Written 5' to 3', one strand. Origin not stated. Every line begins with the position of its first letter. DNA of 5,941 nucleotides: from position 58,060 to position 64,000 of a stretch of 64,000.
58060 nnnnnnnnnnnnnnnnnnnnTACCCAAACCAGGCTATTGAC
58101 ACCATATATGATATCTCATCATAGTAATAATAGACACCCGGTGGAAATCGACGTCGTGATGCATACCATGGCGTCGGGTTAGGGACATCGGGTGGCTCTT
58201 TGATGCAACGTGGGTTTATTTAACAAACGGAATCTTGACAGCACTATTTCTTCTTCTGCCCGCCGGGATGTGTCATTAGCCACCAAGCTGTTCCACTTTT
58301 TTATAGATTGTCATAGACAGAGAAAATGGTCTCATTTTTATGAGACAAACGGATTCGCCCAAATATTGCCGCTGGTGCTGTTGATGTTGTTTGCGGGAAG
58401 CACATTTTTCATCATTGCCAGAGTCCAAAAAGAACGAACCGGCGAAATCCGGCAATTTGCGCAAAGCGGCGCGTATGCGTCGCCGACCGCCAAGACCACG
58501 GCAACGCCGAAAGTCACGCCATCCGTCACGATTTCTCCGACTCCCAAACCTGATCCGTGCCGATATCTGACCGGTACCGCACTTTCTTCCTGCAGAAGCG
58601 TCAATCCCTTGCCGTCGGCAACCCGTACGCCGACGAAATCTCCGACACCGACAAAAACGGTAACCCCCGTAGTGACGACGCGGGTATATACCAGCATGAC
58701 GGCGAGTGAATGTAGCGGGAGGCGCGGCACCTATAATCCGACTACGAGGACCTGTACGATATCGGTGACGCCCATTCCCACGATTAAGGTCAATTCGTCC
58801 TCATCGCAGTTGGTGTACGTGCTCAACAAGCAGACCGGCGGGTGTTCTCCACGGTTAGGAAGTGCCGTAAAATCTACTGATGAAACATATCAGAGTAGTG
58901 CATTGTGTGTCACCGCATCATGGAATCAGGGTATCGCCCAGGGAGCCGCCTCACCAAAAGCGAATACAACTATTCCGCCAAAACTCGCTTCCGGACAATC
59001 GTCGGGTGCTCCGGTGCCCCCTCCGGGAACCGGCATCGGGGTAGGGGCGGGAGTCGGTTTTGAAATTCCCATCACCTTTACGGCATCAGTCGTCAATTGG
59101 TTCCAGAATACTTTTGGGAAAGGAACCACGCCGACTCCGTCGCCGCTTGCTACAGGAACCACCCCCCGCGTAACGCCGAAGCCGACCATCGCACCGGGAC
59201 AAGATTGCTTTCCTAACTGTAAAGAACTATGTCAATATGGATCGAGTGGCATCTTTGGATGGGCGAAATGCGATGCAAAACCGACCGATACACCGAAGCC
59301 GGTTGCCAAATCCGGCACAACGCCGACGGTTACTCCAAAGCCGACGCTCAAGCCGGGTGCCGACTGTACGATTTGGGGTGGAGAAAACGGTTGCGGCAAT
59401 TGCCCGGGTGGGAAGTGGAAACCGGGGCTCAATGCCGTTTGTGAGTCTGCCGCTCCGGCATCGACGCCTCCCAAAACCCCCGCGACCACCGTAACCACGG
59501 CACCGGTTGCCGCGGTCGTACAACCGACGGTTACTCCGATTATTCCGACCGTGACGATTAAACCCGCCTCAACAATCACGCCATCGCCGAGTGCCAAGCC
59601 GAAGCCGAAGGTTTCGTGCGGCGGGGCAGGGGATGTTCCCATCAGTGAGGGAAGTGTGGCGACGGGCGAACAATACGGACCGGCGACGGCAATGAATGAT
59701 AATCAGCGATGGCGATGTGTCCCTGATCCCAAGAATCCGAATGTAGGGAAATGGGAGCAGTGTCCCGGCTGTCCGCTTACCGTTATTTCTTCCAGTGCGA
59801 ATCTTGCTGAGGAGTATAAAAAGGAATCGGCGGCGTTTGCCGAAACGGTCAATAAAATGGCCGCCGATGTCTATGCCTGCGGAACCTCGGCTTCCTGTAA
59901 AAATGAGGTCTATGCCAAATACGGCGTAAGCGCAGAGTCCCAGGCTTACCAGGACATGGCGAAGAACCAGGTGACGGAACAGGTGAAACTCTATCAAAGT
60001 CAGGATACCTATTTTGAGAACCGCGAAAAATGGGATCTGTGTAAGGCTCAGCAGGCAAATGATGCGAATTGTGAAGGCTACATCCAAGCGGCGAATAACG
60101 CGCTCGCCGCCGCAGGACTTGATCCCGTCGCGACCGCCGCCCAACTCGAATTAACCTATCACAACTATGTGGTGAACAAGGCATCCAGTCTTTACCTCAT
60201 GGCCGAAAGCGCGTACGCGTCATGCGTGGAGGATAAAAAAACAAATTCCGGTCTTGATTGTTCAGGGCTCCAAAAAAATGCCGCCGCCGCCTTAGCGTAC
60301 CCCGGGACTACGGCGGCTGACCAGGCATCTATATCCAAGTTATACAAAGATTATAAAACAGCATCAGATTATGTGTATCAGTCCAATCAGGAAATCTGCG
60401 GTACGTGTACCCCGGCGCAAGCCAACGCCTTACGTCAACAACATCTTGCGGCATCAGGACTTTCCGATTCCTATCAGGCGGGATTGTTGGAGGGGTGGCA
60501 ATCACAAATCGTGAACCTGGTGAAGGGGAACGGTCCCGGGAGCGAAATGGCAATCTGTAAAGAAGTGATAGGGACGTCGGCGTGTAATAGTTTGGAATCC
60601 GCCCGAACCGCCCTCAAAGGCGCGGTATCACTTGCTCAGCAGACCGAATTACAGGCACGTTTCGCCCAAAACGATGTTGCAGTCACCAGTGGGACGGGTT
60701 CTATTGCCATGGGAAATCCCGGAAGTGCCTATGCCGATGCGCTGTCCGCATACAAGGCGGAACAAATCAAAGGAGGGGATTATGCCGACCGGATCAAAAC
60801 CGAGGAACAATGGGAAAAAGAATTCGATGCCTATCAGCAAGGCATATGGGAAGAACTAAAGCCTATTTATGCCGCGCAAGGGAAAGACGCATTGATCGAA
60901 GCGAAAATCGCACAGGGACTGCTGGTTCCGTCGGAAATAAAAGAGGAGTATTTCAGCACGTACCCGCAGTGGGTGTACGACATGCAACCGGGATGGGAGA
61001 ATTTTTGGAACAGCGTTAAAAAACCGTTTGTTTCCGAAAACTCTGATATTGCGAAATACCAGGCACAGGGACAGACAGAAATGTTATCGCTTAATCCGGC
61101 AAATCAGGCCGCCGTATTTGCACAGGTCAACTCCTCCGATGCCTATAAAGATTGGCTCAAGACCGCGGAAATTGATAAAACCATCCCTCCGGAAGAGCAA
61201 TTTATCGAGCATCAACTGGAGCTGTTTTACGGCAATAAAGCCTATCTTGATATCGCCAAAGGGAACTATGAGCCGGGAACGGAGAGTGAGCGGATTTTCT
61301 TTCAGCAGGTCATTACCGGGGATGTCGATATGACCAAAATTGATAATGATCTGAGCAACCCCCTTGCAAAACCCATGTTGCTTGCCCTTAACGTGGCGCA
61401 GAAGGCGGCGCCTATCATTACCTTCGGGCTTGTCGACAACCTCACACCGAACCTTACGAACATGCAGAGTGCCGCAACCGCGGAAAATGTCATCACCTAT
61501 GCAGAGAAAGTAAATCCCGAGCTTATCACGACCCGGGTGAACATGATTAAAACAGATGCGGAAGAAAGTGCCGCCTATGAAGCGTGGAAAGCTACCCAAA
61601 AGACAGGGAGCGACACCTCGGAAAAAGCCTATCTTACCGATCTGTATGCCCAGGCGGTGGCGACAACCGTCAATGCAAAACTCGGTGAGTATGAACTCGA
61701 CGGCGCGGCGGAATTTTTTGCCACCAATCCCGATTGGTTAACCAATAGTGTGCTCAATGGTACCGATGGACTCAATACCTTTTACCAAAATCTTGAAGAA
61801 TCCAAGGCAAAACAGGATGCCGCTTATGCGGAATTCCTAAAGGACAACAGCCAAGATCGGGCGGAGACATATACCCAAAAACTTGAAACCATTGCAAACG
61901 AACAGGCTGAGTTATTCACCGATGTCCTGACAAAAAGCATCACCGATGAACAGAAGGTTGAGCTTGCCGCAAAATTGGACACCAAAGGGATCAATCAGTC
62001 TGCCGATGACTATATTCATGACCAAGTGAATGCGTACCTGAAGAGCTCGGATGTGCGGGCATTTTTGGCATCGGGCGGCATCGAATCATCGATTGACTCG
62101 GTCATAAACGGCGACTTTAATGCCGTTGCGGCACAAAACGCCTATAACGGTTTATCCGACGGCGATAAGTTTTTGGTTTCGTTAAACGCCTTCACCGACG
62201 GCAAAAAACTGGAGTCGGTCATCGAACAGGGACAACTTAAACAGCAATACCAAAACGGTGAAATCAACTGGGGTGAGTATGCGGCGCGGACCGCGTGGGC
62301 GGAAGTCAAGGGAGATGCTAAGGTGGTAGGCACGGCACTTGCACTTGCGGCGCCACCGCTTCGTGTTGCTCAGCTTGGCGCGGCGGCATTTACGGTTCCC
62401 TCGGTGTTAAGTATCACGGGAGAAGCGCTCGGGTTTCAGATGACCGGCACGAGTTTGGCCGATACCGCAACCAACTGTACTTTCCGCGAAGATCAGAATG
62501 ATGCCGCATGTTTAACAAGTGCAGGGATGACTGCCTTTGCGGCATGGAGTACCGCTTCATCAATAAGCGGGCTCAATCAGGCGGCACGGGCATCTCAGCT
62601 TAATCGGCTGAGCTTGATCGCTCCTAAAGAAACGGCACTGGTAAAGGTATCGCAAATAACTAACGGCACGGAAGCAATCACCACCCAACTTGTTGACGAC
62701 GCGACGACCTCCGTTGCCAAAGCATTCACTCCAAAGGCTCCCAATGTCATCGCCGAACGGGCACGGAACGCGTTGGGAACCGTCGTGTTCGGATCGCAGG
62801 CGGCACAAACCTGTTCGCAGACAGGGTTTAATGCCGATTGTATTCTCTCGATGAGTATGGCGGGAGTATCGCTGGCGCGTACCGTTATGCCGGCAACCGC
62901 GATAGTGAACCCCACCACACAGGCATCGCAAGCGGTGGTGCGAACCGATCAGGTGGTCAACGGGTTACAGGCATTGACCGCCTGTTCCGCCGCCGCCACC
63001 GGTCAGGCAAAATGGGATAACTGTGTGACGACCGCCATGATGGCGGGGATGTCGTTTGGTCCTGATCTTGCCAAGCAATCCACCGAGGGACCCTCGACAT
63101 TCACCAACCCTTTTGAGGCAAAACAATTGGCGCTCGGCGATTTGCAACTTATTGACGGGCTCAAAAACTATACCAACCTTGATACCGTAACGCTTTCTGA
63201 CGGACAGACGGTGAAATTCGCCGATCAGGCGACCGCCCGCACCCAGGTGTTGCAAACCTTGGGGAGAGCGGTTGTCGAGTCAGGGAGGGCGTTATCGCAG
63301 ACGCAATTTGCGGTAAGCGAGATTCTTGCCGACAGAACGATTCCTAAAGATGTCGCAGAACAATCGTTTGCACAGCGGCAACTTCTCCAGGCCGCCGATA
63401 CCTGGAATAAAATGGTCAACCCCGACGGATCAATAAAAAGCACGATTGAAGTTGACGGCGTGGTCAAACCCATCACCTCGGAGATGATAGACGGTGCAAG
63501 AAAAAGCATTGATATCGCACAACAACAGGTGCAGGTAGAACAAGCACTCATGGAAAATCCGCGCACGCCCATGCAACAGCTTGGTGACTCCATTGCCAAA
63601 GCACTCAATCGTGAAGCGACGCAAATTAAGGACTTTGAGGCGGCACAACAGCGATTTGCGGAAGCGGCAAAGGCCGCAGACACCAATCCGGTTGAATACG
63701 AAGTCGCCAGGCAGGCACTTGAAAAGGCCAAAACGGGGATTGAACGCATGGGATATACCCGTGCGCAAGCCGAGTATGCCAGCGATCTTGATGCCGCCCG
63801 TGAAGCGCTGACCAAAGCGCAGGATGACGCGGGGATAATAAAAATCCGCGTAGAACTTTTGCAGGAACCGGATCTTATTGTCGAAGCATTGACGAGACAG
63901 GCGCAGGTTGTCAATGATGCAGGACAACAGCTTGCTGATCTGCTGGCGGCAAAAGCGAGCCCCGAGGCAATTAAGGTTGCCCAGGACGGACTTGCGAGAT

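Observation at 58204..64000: Giant ORF (over 1,870 codons, still open at the window end) for a secreted modular protein, missing from the supplied ORF track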

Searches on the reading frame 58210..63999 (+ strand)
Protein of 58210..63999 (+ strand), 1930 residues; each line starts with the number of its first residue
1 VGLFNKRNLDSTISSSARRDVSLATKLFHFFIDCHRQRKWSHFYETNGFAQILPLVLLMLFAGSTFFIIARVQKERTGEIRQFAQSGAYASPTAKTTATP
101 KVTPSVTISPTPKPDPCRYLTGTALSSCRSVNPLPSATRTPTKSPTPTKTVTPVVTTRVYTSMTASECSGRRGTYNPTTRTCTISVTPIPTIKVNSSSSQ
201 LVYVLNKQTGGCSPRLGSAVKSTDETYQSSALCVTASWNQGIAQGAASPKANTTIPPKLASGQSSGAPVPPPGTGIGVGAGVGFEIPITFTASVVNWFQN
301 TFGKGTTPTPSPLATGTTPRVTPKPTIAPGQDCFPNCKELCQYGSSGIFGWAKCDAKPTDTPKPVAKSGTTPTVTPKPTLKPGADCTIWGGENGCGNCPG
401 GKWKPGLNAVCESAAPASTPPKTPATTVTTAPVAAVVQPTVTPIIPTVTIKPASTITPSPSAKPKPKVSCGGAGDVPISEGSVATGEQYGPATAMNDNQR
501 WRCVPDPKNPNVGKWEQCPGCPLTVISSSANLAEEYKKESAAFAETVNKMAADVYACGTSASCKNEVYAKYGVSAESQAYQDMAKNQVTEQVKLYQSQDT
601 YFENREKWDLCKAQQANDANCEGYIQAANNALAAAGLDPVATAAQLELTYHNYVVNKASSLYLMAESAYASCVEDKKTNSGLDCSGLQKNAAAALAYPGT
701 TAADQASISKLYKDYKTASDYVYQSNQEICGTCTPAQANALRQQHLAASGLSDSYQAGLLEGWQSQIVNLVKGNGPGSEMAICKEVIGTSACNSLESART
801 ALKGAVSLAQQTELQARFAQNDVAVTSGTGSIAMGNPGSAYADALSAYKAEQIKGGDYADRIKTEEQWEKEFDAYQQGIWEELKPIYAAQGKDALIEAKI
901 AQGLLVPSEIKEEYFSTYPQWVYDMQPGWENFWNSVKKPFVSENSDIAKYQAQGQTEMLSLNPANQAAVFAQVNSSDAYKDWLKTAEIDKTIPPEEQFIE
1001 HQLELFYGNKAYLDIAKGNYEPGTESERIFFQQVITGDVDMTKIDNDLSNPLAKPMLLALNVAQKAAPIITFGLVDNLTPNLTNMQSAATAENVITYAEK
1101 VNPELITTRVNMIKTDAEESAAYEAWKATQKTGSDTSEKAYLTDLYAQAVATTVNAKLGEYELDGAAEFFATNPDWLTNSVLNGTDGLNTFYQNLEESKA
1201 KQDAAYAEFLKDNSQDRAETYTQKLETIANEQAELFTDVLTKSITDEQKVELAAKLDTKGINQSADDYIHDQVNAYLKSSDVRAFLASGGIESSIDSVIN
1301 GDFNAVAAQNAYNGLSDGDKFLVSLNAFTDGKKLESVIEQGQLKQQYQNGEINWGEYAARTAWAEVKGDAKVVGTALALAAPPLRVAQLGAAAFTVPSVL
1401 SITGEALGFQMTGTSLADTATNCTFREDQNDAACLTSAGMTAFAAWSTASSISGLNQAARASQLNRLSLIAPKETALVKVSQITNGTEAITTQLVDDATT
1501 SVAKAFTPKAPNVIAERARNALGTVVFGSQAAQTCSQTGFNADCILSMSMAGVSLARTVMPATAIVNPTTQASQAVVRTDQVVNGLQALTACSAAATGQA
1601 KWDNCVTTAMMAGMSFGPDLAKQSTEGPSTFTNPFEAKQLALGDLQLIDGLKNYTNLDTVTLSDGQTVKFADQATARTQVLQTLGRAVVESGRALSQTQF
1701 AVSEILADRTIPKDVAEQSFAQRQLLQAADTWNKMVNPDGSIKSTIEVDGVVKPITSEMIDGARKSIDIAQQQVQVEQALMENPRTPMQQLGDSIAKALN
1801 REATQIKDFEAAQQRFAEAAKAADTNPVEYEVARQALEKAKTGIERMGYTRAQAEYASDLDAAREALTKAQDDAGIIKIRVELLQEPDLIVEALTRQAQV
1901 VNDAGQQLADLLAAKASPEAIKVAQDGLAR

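Call 6: search_protein_families(library=pfam, proteins=[window:58366-63999:+], max_evalue=0.01)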
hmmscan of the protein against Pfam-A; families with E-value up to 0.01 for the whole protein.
window:58366-63999:+ (1878 aa): 0 families

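Call 31: search_solved_structures(query=window:58366-63999:+, max_evalue=1)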
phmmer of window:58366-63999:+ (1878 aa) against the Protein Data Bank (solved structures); distinct sequences matched with E-value up to 1: 0.

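Call 70: search_protein_families(library=ncbifam, proteins=[window:58210-63999:+], max_evalue=0.01)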
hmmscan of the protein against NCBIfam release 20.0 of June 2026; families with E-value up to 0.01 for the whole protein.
window:58210-63999:+ (1930 aa): 0 families

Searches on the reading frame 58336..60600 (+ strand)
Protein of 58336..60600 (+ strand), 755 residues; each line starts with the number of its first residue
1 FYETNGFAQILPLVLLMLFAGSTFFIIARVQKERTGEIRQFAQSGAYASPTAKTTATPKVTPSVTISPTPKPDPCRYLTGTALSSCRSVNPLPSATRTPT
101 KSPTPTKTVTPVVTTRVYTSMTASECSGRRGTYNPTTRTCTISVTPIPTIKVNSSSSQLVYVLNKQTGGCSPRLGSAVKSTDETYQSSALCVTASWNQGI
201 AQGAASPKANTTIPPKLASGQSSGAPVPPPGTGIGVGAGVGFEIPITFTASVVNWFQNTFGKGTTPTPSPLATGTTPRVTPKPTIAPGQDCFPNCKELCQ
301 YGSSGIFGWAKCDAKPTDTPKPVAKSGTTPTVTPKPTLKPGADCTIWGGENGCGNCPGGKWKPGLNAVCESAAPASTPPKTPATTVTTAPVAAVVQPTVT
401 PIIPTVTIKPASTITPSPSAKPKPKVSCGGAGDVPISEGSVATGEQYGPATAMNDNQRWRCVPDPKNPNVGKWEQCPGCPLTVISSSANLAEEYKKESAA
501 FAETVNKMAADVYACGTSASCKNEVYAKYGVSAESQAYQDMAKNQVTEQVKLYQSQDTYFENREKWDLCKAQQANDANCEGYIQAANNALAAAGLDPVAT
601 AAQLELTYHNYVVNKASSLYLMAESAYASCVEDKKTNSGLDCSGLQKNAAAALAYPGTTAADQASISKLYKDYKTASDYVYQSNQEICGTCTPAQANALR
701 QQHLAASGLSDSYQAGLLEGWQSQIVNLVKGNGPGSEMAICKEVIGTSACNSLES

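Call 61: find_related_loci(query=A3, collection=genome_contigs, flank=10000)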
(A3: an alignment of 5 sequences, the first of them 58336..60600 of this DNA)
Query A3 (755 aa) in genome_contigs; peptide patterns used: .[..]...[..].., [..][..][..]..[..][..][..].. (x = any residue, [..] = any of these).
37 stretches matched a pattern; 7 encode a relative of the query (tblastn E <= 1e-3); 7 distinct loci.
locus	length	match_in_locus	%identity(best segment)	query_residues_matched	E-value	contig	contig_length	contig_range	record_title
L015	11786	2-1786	69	159-755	0e+0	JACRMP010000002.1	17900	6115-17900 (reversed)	MAG: Candidatus Gottesmanbacteria bacterium isolate NC_groundwater_1910_Pr3_S2p5_48_11 SR2-18-S2p5_coassembly_scaffold_8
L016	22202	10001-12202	61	6-755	0e+0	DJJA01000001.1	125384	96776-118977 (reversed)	MAG TPA_asm: Candidatus Gottesmanbacteria bacterium UBA6580 UBA6580_contig_190, whole genome shotgun sequence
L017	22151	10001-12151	44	6-755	1e-156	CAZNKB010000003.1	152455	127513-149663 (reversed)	MAG TPA_asm: uncultured Gammaproteobacteria bacterium isolate SRP173033_co3_60 genome assembly, contig: NODE_42_length_1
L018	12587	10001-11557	41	212-742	3e-106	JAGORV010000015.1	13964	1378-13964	Candidatus Woesebacteria bacterium isolate Gw_Eff_bin_29 Gw_Eff_10258_length_13964_cov_6.678254, whole genome shotgun se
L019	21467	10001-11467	44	261-748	3e-106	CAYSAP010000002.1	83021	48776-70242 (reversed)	MAG TPA_asm: uncultured Gammaproteobacteria bacterium isolate SRP090828_co2_19 genome assembly, contig: NODE_111_length_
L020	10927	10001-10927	60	3-323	4e-100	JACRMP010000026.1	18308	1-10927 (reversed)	MAG: Candidatus Gottesmanbacteria bacterium isolate NC_groundwater_1910_Pr3_S2p5_48_11 SR2-18-S2p5_coassembly_scaffold_2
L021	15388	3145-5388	28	4-705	3e-31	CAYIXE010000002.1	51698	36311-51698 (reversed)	MAG TPA_asm: uncultured Gammaproteobacteria bacterium isolate ERP119705_co7_214 genome assembly, contig: NODE_413_length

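Call 77: search_protein_families(library=pfam, proteins=[L017:9857-22150:+, L021:2989-15387:+], max_evalue=0.01)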
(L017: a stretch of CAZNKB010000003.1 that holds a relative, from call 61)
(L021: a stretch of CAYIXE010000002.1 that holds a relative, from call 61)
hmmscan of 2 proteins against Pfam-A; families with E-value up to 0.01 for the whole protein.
L017:9857-22150:+ (4098 aa): 0 families

L021:2989-15387:+ (4133 aa): 0 families

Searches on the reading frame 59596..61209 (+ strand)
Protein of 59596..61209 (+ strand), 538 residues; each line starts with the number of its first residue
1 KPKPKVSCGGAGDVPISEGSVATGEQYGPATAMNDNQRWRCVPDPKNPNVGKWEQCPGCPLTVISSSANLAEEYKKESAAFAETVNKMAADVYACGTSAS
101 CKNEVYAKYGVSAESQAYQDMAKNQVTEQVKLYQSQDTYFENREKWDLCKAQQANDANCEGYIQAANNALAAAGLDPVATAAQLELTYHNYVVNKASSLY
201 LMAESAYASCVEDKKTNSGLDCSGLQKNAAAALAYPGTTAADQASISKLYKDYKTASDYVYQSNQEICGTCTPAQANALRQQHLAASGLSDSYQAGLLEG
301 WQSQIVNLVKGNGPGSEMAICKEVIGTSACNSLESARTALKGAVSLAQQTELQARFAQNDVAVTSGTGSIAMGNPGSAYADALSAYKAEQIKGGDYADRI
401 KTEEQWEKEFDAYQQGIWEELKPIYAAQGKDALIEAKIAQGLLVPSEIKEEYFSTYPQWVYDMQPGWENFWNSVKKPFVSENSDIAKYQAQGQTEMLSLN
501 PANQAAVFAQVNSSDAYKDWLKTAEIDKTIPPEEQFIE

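Call 85: predict_structure(alignment_id=A5)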
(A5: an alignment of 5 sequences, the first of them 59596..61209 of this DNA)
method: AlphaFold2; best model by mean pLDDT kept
length: 538 residues; sequences in the alignment: 5
mean_pLDDT: 71.5   pTM: 0.46
mean pLDDT of the five models: 71.5, 67.9, 67.3, 63.0, 61.9
residues with pLDDT >= 90: 37; 70-90: 273; 50-70: 156; < 50: 72
segments of 3 or more residues with pLDDT < 50: 1-5, 13-25, 28-37, 57-74, 458-466, 530-538
pLDDT, mean of each block of 10 residues (from residue 1): 45 43 45 47 62 50 38 52 73 81 78 55 74 85 89 78 89 81 82 87 86 83 91 90 90 88 87 87 87 83 86 74 81 82 87 82 56 62 82 75 78 81 67 66 75 52 50 59 66 57 61 68 59 47
secondary structure, 60 per line:
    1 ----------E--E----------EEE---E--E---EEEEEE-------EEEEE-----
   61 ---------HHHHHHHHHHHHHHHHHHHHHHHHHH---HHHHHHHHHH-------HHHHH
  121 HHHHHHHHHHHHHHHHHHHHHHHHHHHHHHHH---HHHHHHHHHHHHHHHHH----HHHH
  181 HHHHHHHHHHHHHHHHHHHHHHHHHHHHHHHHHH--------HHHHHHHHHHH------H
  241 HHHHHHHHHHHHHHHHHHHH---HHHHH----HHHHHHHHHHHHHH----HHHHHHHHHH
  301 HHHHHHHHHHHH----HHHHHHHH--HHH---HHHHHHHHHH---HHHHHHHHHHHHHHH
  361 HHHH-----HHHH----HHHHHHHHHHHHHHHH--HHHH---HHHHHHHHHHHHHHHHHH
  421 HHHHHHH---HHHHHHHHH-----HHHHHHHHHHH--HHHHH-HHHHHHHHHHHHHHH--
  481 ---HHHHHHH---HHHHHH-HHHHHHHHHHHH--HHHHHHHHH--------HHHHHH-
elements in order: E25-27 E38-43 E51-55 H70-95 H99-108 H116-152 H156-172 H177-214 H223-233 H240-260 H264-268 H273-286 H291-312 H317-324 H333-342 H346-364 H370-373 H378-393 H396-399 H403-427 H431-439 H445-455 H458-462 H464-478 H484-490 H494-499 H501-512 H515-523 H532-537

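Call 100: fold_search(model_id=the predicted structure, library=pdb)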
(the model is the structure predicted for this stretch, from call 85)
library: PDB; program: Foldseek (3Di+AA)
matches with E <= 10: 130; with E <= 0.001: 0
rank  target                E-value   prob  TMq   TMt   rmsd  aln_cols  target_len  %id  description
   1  9sob_K                6.8e-01  0.08  0.12  0.10  23.9       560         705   11  Structural Model of the Nuclear Pore Complex in Arabidopsis thaliana (released 2025-11-05)
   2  7rdr_A                7.4e-01  0.08  0.12  0.13  22.1       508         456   12  Circular tandem repeat protein with novel repeat topology and enhanced subunit contact surfaces (released 2021-09-01)
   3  3m62_A                8.5e-01  0.14  0.10  0.07  18.1       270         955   13  Crystal structure of Ufd2 in complex with the ubiquitin-like (UBL) domain of Rad23 (released 2010-04-28)
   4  7z8f_m                8.9e-01  0.09  0.14  0.03  31.2       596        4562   10  Composite structure of dynein-dynactin-BICDR on microtubules (released 2022-07-27)
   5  3m63_A                9.3e-01  0.10  0.11  0.08  18.4       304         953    9  Crystal structure of Ufd2 in complex with the ubiquitin-like (UBL) domain of Dsk2 (released 2010-04-28)
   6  9dgr_m                1.3e+00  0.08  0.15  0.03  31.2       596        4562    9  Composite structure of dynein-dynactin on microtubules (released 2025-09-10)
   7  9mg8_B                1.5e+00  0.08  0.10  0.14  23.9       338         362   15  Crystal Structure of b-iTHR-110 (released 2025-12-17)
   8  5lmf_B                1.5e+00  0.06  0.09  0.13  20.4       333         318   13  Structure of C-terminal domain from S. cerevisiae Pat1 decapping activator bound to Dcp2 HLM3 peptide (region 484-500) (released 2017-08-16)
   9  6vfk_B                1.7e+00  0.08  0.10  0.15  21.1       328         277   12  De novo designed tetrahedral nanoparticle T33_dn10 displaying 4 copies of BG505-SOSIP trimer on the surface (released 2020-07-22)
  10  8v2d_A                1.8e+00  0.08  0.10  0.15  20.2       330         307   12  Computational Designed Nanocage O43_129 (released 2024-03-13)
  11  6gnk_A                1.9e+00  0.09  0.10  0.19  16.9       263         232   10  Exoenzyme S from Pseudomonas aeruginosa in complex with human 14-3-3 protein beta, trimeric crystal form bound to Carb (released 2018-09-26)
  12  7tbi_A1               2.0e+00  0.06  0.14  0.08  22.2       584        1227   11  Composite structure of the S. cerevisiae nuclear pore complex (NPC) (released 2022-06-15)
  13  5lj3_H                2.1e+00  0.07  0.10  0.12  21.9       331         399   11  Structure of the core of the yeast spliceosome immediately after branching (released 2016-08-03)
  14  9dgq_m                2.2e+00  0.06  0.15  0.04  31.2       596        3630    9  Structure of dynein-1 on microtubules (released 2025-09-10)
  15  4wrq_B                2.3e+00  0.07  0.10  0.18  17.1       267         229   12  Crystal Structure of 14-3-3 zeta with Chibby peptide (released 2015-05-06)
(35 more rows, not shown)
